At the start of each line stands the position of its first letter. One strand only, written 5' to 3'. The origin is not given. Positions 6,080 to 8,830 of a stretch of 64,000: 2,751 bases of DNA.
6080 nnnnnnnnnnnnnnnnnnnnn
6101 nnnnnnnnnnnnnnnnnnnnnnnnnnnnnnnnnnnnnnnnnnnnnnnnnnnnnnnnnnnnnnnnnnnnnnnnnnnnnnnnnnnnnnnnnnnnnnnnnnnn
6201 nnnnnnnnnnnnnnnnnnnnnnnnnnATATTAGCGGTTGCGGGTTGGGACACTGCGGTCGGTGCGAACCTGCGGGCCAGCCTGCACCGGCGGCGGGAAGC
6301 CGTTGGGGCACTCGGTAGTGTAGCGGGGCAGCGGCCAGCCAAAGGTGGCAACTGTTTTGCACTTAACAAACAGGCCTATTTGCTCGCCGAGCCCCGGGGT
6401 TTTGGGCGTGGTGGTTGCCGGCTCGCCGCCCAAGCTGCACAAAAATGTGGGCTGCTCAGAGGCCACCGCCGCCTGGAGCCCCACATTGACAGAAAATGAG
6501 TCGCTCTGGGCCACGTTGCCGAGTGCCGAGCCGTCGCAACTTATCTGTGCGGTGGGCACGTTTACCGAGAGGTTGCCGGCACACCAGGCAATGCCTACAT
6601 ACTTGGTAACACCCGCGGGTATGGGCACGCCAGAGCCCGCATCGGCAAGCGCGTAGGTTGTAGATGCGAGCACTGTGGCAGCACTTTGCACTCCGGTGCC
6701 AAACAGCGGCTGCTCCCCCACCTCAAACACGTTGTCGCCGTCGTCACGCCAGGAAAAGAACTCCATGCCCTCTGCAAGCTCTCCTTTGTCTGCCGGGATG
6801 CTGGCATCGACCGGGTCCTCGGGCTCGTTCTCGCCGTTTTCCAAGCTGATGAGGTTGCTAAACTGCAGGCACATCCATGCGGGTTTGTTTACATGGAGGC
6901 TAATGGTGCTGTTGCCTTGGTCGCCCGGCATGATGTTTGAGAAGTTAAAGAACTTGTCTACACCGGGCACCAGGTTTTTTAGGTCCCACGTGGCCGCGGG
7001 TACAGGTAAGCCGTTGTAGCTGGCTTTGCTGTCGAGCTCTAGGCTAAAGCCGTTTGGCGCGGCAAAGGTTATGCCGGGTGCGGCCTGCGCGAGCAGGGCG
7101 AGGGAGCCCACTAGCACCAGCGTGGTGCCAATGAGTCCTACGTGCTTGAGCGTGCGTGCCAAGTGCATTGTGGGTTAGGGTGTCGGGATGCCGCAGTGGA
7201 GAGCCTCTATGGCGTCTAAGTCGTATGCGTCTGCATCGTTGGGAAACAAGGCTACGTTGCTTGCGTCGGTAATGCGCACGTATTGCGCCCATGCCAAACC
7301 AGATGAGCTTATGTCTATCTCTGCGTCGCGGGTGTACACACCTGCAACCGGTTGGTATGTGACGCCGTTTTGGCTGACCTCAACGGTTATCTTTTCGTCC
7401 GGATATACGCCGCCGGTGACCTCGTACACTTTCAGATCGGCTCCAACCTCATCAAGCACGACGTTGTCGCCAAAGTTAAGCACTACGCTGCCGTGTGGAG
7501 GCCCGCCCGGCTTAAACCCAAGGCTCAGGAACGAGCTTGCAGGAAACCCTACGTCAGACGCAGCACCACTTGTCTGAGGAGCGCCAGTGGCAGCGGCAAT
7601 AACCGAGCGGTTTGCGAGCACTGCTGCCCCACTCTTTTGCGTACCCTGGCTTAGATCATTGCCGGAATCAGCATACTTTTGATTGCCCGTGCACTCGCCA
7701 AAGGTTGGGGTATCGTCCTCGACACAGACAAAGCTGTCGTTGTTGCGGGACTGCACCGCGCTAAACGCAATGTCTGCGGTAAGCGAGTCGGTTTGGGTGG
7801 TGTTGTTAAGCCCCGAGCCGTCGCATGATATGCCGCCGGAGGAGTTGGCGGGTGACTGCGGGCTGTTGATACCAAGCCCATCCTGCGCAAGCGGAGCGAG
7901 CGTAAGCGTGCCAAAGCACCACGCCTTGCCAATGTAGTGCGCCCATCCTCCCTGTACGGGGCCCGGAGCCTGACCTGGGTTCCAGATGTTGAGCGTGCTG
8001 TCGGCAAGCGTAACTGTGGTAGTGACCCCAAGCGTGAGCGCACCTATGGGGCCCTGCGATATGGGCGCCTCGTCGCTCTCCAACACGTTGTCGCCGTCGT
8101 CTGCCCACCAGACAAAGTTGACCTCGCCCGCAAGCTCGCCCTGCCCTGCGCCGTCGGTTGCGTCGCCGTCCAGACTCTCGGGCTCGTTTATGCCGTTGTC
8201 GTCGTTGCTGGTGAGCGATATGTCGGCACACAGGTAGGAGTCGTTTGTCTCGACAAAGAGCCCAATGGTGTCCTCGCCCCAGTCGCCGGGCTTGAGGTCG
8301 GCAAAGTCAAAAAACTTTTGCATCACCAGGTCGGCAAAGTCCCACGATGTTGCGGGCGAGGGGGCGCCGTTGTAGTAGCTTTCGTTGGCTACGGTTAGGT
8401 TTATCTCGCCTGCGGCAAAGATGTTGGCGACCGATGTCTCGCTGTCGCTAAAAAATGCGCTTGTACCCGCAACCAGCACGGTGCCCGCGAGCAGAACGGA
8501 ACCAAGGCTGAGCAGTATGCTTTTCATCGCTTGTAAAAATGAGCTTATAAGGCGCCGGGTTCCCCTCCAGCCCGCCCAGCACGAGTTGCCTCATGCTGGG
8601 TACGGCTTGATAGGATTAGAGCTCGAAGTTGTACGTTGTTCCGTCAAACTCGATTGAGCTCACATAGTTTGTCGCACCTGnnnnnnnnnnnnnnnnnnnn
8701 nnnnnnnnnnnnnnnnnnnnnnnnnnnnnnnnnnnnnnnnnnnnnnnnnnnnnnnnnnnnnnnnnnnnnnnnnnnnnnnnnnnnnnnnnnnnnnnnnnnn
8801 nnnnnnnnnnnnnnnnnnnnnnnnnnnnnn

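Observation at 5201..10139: SipW signal peptidase plus three TasA/camelysin-like paralogs: a TasA-type extracellular fibre/biofilm-matrix operon in what looks like a reduced-genome (CPR-like) bacterium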

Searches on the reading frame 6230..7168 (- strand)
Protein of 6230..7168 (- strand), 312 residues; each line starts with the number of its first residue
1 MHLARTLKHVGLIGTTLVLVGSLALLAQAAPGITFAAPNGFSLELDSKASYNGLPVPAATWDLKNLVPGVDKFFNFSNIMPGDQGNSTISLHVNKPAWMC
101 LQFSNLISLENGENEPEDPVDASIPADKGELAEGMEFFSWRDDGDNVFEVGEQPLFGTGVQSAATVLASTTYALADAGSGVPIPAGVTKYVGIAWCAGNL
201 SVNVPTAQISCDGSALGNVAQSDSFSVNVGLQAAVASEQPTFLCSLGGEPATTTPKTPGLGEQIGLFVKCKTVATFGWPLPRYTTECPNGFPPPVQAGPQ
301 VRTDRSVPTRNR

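Call 3: search_protein_families(library=pfam, proteins=[window:6230-7168:-], max_evalue=0.1)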
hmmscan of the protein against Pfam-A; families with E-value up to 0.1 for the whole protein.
window:6230-7168:- (312 aa): 0 families

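Call 4: search_protein_families(library=ncbifam, proteins=[window:6230-7168:-], max_evalue=0.1)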
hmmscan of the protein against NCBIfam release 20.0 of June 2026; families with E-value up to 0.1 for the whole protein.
window:6230-7168:- (312 aa): 0 families

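Call 68: find_homologous_proteins(query=window:6230-7168:-)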
Query window:6230-7168:- (312 aa): 231 proteins with E <= 0.001 among 3399 candidates; the best 120 are listed.
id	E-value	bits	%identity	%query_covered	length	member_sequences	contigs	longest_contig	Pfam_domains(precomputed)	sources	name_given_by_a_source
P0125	6.0e-208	708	100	100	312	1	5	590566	-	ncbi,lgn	-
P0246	1.3e-150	519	73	100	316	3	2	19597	-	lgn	-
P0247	1.5e-140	486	71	97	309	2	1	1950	-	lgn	-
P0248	2.0e-114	400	66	83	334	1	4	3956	-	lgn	-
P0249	2.2e-108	380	59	97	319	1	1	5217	-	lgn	-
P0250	1.7e-105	371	56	97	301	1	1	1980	-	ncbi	-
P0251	4.1e-104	366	55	100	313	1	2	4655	-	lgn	-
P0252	1.9e-103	364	60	91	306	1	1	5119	-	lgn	-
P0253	3.2e-103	363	53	99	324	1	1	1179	-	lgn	-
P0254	7.7e-102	359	57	94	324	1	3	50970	-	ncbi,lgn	-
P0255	1.7e-101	358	60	86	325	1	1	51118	-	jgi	jgi:hypothetical protein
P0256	4.6e-100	353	59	91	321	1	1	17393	-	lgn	-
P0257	1.1e-99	352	55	95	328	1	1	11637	-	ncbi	-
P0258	3.1e-99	350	54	94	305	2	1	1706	-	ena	-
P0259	1.7e-98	348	57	87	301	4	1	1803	-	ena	-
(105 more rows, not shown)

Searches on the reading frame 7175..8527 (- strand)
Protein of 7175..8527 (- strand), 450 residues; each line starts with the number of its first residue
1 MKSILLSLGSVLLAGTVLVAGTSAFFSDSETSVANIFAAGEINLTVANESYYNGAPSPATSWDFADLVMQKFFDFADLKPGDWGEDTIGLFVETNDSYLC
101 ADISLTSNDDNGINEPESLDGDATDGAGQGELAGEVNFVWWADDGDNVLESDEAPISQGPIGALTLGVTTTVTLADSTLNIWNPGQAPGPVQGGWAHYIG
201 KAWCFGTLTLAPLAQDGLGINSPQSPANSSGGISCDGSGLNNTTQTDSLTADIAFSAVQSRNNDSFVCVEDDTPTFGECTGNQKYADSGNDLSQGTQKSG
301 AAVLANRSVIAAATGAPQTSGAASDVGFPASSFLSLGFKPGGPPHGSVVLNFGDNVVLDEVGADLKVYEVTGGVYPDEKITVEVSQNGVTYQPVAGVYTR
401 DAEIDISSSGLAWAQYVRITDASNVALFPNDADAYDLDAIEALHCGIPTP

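Call 3: search_protein_families(library=pfam, proteins=[window:7175-8527:-], max_evalue=0.1)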
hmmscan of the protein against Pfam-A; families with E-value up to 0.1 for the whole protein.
window:7175-8527:- (450 aa): 1 family
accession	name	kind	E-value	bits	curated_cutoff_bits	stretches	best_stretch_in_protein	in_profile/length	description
PF12389.13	Peptidase_M73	-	0.0025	18.1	22.5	1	12-49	14-50/196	Camelysin metallo-endopeptidase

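Call 4: search_protein_families(library=ncbifam, proteins=[window:7175-8527:-], max_evalue=0.1)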
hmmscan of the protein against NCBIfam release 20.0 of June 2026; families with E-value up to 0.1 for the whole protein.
window:7175-8527:- (450 aa): 1 family
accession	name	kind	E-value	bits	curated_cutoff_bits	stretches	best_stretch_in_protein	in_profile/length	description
TIGR04088.1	cognate_SipW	domain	0.00037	20.6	19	1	9-41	2-33/34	SipW-dependent-type signal peptide-containing protein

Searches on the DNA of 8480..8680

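Call 88: search_rna_families(source=window, start=8480, end=8680, threshold=evalue, max_evalue=10)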
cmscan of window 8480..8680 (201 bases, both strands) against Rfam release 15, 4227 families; matches with E-value up to 10: 4.
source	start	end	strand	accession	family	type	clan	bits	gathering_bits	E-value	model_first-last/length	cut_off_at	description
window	8560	8618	-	RF03655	MIR1887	Gene; miRNA;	-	19.6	90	0.12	1-63/63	no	MIR1887 microRNA precursor family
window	8558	8618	+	RF03655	MIR1887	Gene; miRNA;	-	17.2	90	0.6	1-63/63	no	MIR1887 microRNA precursor family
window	8565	8610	+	RF04243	MIR169_3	Gene; miRNA;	CL00098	13.1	70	8.9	1-109/109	no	MIR169_3 microRNA precursor family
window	8564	8614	+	RF03591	mir-3117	Gene; miRNA;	-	12.9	80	9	1-78/78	no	mir-3117 microRNA precursor family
